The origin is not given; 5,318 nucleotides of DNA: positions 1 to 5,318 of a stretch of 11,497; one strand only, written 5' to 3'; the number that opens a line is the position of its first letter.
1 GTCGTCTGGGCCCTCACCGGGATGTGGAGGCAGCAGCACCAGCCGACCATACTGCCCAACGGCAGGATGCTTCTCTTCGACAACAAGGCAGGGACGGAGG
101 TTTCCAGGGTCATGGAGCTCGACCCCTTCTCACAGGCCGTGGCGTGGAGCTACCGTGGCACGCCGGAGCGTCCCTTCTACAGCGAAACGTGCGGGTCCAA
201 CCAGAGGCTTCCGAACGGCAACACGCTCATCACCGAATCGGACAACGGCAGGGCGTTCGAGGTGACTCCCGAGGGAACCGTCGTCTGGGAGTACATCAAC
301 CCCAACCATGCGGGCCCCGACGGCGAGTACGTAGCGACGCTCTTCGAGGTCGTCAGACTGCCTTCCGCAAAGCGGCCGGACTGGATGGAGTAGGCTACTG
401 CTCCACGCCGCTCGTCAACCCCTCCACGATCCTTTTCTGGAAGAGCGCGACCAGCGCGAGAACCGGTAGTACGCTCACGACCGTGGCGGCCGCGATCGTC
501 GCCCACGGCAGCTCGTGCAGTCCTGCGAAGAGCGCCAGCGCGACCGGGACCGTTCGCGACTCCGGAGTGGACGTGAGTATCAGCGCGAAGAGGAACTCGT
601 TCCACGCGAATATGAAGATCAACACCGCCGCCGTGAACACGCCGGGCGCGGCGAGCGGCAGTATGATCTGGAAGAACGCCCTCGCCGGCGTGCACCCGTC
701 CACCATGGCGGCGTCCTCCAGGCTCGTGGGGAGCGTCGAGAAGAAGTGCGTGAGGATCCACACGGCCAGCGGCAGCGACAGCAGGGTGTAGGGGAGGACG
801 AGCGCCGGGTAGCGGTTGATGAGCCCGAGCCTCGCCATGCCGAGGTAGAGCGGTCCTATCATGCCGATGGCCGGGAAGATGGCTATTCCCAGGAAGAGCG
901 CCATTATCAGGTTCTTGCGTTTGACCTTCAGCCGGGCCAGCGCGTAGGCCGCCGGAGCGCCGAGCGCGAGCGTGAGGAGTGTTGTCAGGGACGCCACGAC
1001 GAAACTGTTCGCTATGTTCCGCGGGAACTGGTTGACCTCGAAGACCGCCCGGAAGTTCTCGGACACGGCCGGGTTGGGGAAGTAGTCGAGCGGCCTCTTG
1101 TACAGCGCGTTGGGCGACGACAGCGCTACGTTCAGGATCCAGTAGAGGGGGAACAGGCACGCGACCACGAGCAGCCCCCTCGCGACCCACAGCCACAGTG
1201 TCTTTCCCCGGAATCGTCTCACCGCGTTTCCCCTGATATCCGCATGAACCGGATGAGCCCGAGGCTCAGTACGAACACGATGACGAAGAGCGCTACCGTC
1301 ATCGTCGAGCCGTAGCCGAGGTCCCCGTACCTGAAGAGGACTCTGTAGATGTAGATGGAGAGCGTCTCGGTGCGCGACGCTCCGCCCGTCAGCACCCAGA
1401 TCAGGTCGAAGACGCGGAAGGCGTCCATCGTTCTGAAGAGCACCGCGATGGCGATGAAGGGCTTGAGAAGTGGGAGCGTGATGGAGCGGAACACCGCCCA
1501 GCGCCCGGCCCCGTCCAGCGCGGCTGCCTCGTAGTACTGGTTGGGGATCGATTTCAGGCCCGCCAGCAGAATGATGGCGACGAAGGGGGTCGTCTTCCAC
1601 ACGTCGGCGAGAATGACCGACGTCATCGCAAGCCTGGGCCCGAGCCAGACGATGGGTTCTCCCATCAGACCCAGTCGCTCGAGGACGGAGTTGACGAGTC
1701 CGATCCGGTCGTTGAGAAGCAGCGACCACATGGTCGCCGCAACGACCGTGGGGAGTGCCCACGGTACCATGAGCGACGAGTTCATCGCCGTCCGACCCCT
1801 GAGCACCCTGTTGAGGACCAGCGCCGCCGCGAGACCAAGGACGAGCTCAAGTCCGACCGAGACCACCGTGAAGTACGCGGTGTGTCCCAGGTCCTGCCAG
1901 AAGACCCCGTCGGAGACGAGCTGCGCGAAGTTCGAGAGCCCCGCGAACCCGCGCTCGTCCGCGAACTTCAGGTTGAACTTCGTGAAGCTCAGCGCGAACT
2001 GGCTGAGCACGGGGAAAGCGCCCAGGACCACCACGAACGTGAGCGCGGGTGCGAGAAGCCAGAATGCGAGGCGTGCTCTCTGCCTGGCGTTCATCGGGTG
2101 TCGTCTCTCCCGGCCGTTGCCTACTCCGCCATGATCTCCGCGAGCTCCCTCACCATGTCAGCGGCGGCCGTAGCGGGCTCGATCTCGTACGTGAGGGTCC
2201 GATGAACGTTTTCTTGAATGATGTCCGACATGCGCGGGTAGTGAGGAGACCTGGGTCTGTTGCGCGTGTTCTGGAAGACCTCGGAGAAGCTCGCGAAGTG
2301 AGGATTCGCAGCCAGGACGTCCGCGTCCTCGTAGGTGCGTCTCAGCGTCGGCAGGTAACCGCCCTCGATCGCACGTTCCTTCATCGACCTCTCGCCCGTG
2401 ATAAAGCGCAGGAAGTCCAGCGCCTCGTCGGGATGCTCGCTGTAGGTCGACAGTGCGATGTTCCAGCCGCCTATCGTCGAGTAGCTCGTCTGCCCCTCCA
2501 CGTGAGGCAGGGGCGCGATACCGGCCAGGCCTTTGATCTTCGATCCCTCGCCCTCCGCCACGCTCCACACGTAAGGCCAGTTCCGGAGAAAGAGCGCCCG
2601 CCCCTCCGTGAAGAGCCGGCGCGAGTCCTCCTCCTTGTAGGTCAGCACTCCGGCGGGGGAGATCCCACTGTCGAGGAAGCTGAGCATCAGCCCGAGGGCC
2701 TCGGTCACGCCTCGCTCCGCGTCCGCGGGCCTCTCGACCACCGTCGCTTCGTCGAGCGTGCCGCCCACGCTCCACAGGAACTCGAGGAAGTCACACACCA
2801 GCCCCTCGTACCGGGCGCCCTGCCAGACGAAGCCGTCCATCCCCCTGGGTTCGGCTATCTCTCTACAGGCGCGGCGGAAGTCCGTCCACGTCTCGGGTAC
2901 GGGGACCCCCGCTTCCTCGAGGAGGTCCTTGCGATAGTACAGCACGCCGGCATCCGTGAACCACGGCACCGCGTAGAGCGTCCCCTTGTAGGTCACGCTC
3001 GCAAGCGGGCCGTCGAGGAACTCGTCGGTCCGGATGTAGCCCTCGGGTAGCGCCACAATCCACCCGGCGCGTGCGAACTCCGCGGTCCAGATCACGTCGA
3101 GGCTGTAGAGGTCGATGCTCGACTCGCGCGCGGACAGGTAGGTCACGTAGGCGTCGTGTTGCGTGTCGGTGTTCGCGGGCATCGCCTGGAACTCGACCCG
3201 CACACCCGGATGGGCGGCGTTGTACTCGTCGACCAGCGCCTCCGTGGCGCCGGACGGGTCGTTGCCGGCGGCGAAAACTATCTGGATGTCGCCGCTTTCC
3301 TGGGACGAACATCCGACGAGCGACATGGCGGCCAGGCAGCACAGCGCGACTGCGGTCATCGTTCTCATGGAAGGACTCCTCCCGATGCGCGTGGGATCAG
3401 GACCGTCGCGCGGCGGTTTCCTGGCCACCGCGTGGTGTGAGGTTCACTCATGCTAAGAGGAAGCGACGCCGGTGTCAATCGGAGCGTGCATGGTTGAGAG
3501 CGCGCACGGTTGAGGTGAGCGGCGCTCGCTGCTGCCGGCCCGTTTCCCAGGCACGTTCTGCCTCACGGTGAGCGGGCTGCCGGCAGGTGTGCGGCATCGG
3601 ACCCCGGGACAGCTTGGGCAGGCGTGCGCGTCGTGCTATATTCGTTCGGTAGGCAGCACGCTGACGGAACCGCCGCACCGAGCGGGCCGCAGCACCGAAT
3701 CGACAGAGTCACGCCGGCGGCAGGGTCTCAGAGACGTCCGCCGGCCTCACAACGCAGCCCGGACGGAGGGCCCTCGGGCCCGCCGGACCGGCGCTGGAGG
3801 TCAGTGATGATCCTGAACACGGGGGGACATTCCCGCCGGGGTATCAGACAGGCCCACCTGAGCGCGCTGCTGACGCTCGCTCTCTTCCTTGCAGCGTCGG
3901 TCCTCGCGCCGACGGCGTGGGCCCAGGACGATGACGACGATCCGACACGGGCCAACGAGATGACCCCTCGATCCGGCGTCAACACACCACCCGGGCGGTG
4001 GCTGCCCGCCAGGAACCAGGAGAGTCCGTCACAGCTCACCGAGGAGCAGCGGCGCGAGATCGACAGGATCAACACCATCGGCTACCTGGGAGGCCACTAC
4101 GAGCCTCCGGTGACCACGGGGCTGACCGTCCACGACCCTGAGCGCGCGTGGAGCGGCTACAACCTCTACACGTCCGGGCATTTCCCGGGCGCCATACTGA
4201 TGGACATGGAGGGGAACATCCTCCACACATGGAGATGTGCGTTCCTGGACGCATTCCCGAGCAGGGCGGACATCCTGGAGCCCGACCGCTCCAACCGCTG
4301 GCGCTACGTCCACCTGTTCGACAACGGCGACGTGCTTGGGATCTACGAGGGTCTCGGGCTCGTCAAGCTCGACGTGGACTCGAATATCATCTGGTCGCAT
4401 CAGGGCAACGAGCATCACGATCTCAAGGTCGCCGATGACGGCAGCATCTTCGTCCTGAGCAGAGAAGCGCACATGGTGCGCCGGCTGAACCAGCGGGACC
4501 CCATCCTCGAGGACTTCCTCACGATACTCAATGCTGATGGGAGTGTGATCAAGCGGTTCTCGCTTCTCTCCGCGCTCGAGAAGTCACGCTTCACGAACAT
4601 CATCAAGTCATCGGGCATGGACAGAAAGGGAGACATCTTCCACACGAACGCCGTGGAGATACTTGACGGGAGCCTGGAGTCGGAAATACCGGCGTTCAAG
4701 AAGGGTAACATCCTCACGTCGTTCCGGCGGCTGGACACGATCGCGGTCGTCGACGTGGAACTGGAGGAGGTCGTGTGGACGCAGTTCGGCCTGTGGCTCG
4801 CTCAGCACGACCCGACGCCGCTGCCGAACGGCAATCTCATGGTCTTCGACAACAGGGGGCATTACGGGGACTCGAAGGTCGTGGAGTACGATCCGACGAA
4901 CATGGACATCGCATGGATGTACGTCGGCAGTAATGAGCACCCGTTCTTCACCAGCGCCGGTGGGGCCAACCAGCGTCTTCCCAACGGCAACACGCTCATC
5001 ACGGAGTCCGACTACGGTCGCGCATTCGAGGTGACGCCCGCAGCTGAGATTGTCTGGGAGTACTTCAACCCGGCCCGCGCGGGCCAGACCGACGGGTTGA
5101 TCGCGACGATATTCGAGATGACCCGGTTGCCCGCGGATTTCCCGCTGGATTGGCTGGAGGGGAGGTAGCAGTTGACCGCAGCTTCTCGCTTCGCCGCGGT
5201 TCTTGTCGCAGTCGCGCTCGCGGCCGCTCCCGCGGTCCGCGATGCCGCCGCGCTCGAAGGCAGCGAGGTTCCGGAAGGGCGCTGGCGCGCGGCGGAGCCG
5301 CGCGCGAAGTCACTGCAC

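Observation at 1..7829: Tandem array of four diverged paralogs of a secreted beta-propeller-like (ASST-like?) family, split by an ABC importer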

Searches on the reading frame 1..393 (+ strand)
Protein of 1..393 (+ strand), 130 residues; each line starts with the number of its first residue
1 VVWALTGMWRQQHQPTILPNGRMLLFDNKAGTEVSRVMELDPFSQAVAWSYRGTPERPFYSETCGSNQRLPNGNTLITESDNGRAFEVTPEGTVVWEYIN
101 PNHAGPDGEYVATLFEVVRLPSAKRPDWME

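Call 3: search_protein_families(library=pfam, proteins=[window:1-393:+], max_evalue=0.01)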
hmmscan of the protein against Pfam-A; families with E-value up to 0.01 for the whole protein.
window:1-393:+ (130 aa): 2 families
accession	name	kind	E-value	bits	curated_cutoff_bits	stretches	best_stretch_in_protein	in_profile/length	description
PF14269.12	Arylsulfotran_2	-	3.7e-14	53.2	27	1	1-100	178-300/301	Arylsulfotransferase (ASST)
PF05935.17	Arylsulfotrans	-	0.0022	17.5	24.2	0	11-80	242-332/374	Arylsulfotransferase (ASST)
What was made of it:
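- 1..393 (+): P0: C-terminal 130 codons of a 443-aa ASST-like propeller gene. The nucleophile His is at 37-39. This clade has Leu where E. coli ASST has Arg374, and QHQ instead of QHD. PF14269 53 bits (call 3).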

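Call 4: search_protein_families(library=ncbifam, proteins=[window:1-393:+], max_evalue=0.01)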
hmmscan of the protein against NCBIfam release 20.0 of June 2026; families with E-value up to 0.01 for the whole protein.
window:1-393:+ (130 aa): 0 families

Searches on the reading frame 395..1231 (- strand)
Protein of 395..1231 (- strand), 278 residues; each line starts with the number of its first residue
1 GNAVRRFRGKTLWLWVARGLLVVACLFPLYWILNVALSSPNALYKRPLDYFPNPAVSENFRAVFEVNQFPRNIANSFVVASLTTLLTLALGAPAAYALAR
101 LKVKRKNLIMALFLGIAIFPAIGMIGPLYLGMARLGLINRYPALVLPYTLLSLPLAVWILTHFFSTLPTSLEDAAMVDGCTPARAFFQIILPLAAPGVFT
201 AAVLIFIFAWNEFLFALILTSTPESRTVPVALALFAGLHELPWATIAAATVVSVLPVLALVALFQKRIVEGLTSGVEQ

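Call 3: search_protein_families(library=pfam, proteins=[window:395-1231:-], max_evalue=0.01)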
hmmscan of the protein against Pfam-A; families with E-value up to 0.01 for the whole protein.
window:395-1231:- (278 aa): 1 family
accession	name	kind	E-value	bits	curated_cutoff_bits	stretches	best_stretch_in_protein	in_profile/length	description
PF00528.27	BPD_transp_1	-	1.4e-14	54.7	26.4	1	92-268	2-182/184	Binding-protein-dependent transport system inner membrane component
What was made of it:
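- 395..1222 (-): ABC permease 2 (MalG/UgpE-like), convergent with P0. PF00528 (call 3).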

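Call 4: search_protein_families(library=ncbifam, proteins=[window:395-1231:-], max_evalue=0.01)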
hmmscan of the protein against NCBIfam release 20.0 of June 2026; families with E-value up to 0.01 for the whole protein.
window:395-1231:- (278 aa): 24 families
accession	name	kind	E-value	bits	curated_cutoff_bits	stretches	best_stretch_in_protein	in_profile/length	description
NF040932.1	ABC_arch_GlcU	equivalog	7e-31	107.9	340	1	16-272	7-264/272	glucose ABC transporter permease GlcU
NF008231.0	PRK10998.1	equivalog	4e-28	98.8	261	1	73-275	85-292/296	maltose ABC transporter permease MalG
NF008210.0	PRK10973.1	equivalog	5.5e-26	91.9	297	1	20-273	18-277/281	sn-glycerol-3-phosphate ABC transporter permease UgpE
TIGR02141.1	modB_ABC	equivalog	5.2e-17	62.2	182.6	1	76-265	3-201/208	molybdate ABC transporter permease subunit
TIGR01581.1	Mo_ABC_porter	hypoth_equivalog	1.2e-16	60.9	210.3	1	69-261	19-224/225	ABC transporter permease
NF006939.0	PRK09421.1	equivalog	1.3e-12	47.6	262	1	73-268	12-219/230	molybdate ABC transporter permease subunit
NF011624.0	PRK15050.1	equivalog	2.7e-12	46.4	247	1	154-265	174-283/297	2-aminoethylphosphonate ABC transporter permease subunit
NF040839.1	tungstate_WtpB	equivalog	1.1e-11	44.9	340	1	70-230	43-214/251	tungstate ABC transporter permease WtpB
TIGR03262.1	PhnU2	equivalog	5.1e-11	41.9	593.25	1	50-213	33-205/546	putative 2-aminoethylphosphonate ABC transporter permease subunit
NF007044.0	PRK09497.1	equivalog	9.4e-09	35.1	348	1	54-261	47-270/285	spermidine/putrescine ABC transporter permease PotB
NF007963.0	PRK10683.1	equivalog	3.1e-08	33.4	489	1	154-261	197-302/317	putrescine ABC transporter permease PotH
NF007047.0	PRK09500.1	equivalog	3.9e-08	33.2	326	1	64-230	51-216/257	spermidine/putrescine ABC transporter permease PotC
NF043074.1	MMSYN1_0196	equivalog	4.5e-08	32.7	350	1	58-213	52-210/277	spermidine/putrescine ABC transporter permease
TIGR00969.1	3a0106s02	subfamily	6.1e-08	32.5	240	1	73-270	63-270/272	sulfate ABC transporter permease subunit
NF007852.0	PRK10561.1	equivalog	1.2e-06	28.6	335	1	165-270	182-289/295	sn-glycerol-3-phosphate ABC transporter permease UgpA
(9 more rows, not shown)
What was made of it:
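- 395..1222 (-): NCBIfam sub-threshold GlcU/MalG/UgpE (call 4).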

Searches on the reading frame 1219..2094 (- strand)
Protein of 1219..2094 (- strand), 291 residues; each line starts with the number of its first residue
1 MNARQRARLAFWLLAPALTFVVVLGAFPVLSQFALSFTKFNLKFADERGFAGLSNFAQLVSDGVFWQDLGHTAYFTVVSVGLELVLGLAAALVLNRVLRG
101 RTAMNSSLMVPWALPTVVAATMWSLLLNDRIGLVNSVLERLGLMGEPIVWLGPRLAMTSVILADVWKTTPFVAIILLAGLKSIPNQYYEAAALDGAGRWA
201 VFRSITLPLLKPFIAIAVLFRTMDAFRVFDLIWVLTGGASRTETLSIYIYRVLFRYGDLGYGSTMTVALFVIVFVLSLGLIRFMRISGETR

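Call 3: search_protein_families(library=pfam, proteins=[window:1219-2094:-], max_evalue=0.01)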
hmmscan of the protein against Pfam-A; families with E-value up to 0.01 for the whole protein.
window:1219-2094:- (291 aa): 1 family
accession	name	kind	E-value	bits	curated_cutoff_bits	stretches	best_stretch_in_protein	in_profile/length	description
PF00528.27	BPD_transp_1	-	8.1e-17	62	26.4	1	84-282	2-173/184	Binding-protein-dependent transport system inner membrane component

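Call 4: search_protein_families(library=ncbifam, proteins=[window:1219-2094:-], max_evalue=0.01)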
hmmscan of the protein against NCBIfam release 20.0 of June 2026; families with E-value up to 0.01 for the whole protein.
window:1219-2094:- (291 aa): 31 families (the best 25 are shown)
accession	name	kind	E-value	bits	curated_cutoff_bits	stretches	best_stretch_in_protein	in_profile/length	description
NF007852.0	PRK10561.1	equivalog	1.3e-28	100.7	335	1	8-284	12-288/295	sn-glycerol-3-phosphate ABC transporter permease UgpA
NF040931.1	ABC_arch_GlcT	equivalog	8.5e-26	91.2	360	1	14-272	2-259/278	glucose ABC transporter permease GlcT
NF008232.0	PRK10999.1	equivalog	2.4e-25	89.3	392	1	51-283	265-514/520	maltose ABC transporter permease MalF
TIGR00969.1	3a0106s02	subfamily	2.7e-18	66.4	240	1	51-276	45-263/272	sulfate ABC transporter permease subunit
NF011624.0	PRK15050.1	equivalog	2.3e-17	63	247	1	5-285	18-283/297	2-aminoethylphosphonate ABC transporter permease subunit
TIGR01581.1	Mo_ABC_porter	hypoth_equivalog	1.3e-16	60.8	210.3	1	76-276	30-222/225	ABC transporter permease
NF006955.0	PRK09433.2-3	equivalog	2e-15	56.4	801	1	60-284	45-263/543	thiamine/thiamine pyrophosphate ABC transporter permease ThiP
TIGR02140.1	permease_CysW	equivalog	3.2e-14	53.1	329.1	1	15-276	7-249/261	sulfate ABC transporter permease subunit CysW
TIGR02141.1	modB_ABC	equivalog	4.8e-14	52.5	182.6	1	76-281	7-199/208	molybdate ABC transporter permease subunit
TIGR03226.1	PhnU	equivalog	1.6e-13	50.8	283.45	1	5-286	38-302/311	2-aminoethylphosphonate ABC transporter permease subunit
TIGR03262.1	PhnU2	equivalog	9.2e-13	47.7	593.25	1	43-279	29-251/546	putative 2-aminoethylphosphonate ABC transporter permease subunit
NF007044.0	PRK09497.1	equivalog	1.7e-11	44.2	348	1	51-276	48-267/285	spermidine/putrescine ABC transporter permease PotB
NF008620.0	PRK11602.1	equivalog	5.8e-11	42.1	442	1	52-280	49-268/291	sulfate/thiosulfate ABC transporter permease CysW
TIGR01253.1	thiP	equivalog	7.3e-11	41.8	395.1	2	149-279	124-251/519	thiamine/thiamine pyrophosphate ABC transporter permease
NF006956.0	PRK09433.2-5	equivalog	9.2e-11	41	984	1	47-289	42-273/543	thiamine/thiamine pyrophosphate ABC transporter permease ThiP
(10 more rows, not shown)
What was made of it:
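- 1219..2094 (-): ABC permease 1 (MalF/UgpA-like). NCBIfam sub-threshold UgpA/GlcT/MalF (call 4).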

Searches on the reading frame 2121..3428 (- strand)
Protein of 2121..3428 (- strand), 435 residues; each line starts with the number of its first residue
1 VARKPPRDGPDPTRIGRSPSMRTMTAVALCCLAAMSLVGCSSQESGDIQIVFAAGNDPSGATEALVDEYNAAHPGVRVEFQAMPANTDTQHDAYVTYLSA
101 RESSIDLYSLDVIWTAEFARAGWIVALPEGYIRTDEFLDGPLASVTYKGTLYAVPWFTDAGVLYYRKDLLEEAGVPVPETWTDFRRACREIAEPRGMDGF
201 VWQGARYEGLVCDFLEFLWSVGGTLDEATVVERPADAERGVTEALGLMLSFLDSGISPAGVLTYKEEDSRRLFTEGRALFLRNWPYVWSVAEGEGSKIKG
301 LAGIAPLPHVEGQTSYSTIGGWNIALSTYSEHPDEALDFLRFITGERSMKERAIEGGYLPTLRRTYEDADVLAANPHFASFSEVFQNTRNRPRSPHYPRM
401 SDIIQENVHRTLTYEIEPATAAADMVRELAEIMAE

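Call 3: search_protein_families(library=pfam, proteins=[window:2121-3428:-], max_evalue=0.01)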
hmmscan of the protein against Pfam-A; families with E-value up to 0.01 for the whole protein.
window:2121-3428:- (435 aa): 3 families
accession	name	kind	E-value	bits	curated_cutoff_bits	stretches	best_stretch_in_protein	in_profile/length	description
PF01547.30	SBP_bac_1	-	3.1e-38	132.9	26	1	61-348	9-305/307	Bacterial extracellular solute-binding protein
PF13416.11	SBP_bac_8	-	7e-30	105.2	27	1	64-379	1-278/279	Bacterial extracellular solute-binding protein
PF13531.11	SBP_bac_11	-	0.0066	16.7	25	0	51-125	2-69/227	Bacterial extracellular solute-binding protein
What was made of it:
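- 2121..3368 (-): Solute-binding lipoprotein of the sugar ABC importer (trehalose/maltose-binding-protein type). Lipobox LVGC. PF01547/PF13416 (call 3).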

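Call 4: search_protein_families(library=ncbifam, proteins=[window:2121-3428:-], max_evalue=0.01)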
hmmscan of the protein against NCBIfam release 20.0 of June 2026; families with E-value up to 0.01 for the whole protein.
window:2121-3428:- (435 aa): 5 families
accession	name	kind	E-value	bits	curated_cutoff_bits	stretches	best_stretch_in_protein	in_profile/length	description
NF053763.1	ABCarbgalBndGanS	equivalog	2.9e-11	42.8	700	1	137-422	124-404/420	galactooligosaccharide ABC transporter substrate-binding protein GanS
TIGR04541.1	thiaminase_BcmE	equivalog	1.2e-08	34.3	175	1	56-170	39-143/381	thiamine pyridinylase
TIGR03850.1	bind_CPR_0540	equivalog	7.4e-08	31.4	299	1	147-354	147-356/437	carbohydrate ABC transporter substrate-binding protein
TIGR03851.1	chitin_NgcE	equivalog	8.4e-08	31.6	399.65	1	135-206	137-207/450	N-acetylglucosamine/diacetylchitobiose ABC transporter substrate-binding protein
NF007011.0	PRK09474.1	equivalog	1.2e-06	27.6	291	1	23-341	6-307/396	maltose/maltodextrin ABC transporter substrate-binding protein MalE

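Call 50: search_solved_structures(query=window:2121-3368:-, max_evalue=0.001)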
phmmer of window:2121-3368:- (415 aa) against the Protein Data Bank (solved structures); distinct sequences matched with E-value up to 0.001: 85 (the best 60 are shown).
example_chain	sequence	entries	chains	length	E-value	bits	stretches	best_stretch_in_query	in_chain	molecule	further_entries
6dtq_A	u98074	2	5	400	3.7e-90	306.1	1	47-411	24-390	maltose-binding protein MalE3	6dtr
1eu8_A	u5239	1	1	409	1.2e-72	248.4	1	29-412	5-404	TREHALOSE/MALTOSE BINDING PROTEIN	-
6j9w_A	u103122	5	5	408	4.2e-64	220.3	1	52-410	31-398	ABC transporter, periplasmic substrate-binding protein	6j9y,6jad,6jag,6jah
6jar_A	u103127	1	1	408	8.4e-64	219.3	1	52-410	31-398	ABC transporter, periplasmic substrate-binding protein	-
6jal_A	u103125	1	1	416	2.3e-63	217.9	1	52-410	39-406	ABC transporter, periplasmic substrate-binding protein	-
6jam_A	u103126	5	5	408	2.9e-63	217.5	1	52-410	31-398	ABC transporter, periplasmic substrate-binding protein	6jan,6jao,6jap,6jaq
6jai_A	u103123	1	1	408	5.6e-63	216.6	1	52-410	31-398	ABC transporter, periplasmic substrate-binding protein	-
6jaz_A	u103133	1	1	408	7.9e-63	216.1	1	52-410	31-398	ABC transporter, periplasmic substrate-binding protein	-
6jb0_A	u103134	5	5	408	3e-62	214.2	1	52-410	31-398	ABC transporter, periplasmic substrate-binding protein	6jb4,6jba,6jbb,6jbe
7nbz_A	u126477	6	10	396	3.5e-61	210.7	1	31-411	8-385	Sulfoquinovosyl binding protein | Sulfoquinovosyl glycerol-binding protein SmoF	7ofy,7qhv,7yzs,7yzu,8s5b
7ape_A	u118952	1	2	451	1.7e-39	139.3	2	15-288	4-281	Lipoprotein (Sugar-binding) lpqY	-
7cae_E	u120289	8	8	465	2.1e-37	132.4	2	2-287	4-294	Bacterial extracellular solute-binding protein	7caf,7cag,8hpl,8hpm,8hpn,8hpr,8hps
8ja7_E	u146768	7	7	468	8.4e-31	110.6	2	15-288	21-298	Trehalose-binding lipoprotein LpqY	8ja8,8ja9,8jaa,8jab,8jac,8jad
7wcj_A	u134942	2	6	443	2.5e-30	109.1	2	59-289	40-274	Trehalose-binding lipoprotein LpqY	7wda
5ci5_A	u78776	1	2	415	9e-29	103.9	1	55-402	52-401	Extracellular solute-binding protein family 1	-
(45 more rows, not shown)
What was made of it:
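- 2121..3368 (-): Closest solved relatives MalE3 6dtq E 4e-90, trehalose/maltose BP 1eu8 E 1e-72, SmoF 7nbz E 3.5e-61 (call 50).
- Closest known: Trehalose/maltose-type CUT1 ABC importers. Same: The SBP at 2121-3368 matches these at E 4e-90 to 3.5e-61 (call 50).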

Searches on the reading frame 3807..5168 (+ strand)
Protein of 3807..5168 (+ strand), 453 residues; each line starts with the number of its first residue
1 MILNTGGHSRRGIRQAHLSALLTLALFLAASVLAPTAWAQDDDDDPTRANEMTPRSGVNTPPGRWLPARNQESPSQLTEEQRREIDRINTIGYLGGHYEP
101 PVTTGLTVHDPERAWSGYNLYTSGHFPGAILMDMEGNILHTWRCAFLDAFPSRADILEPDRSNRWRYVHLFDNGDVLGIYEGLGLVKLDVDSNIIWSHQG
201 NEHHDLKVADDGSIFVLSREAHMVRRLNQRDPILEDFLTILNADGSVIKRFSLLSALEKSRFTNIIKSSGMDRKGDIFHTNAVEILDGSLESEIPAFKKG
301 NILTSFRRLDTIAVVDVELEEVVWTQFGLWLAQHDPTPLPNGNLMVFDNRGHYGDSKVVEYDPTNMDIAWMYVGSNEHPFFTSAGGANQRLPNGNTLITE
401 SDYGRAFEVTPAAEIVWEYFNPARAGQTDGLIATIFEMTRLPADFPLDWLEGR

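Call 3: search_protein_families(library=pfam, proteins=[window:3807-5168:+], max_evalue=0.01)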
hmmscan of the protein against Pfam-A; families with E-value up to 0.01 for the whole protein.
window:3807-5168:+ (453 aa): 2 families
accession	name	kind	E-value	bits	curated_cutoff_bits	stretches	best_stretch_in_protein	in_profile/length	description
PF14269.12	Arylsulfotran_2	-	8.1e-25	88.3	27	1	172-419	6-298/301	Arylsulfotransferase (ASST)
PF05935.17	Arylsulfotrans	-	1.5e-12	47.7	24.2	1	170-325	57-212/374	Arylsulfotransferase (ASST)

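Call 4: search_protein_families(library=ncbifam, proteins=[window:3807-5168:+], max_evalue=0.01)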
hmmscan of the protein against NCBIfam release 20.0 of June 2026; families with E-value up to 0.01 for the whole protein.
window:3807-5168:+ (453 aa): 0 families

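Call 5: search_solved_structures(query=window:3807-5168:+, max_evalue=1, show_alignments=2)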
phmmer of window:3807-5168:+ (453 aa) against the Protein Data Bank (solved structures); distinct sequences matched with E-value up to 1: 0.
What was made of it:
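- Tried and rejected: Nothing found (call 5).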
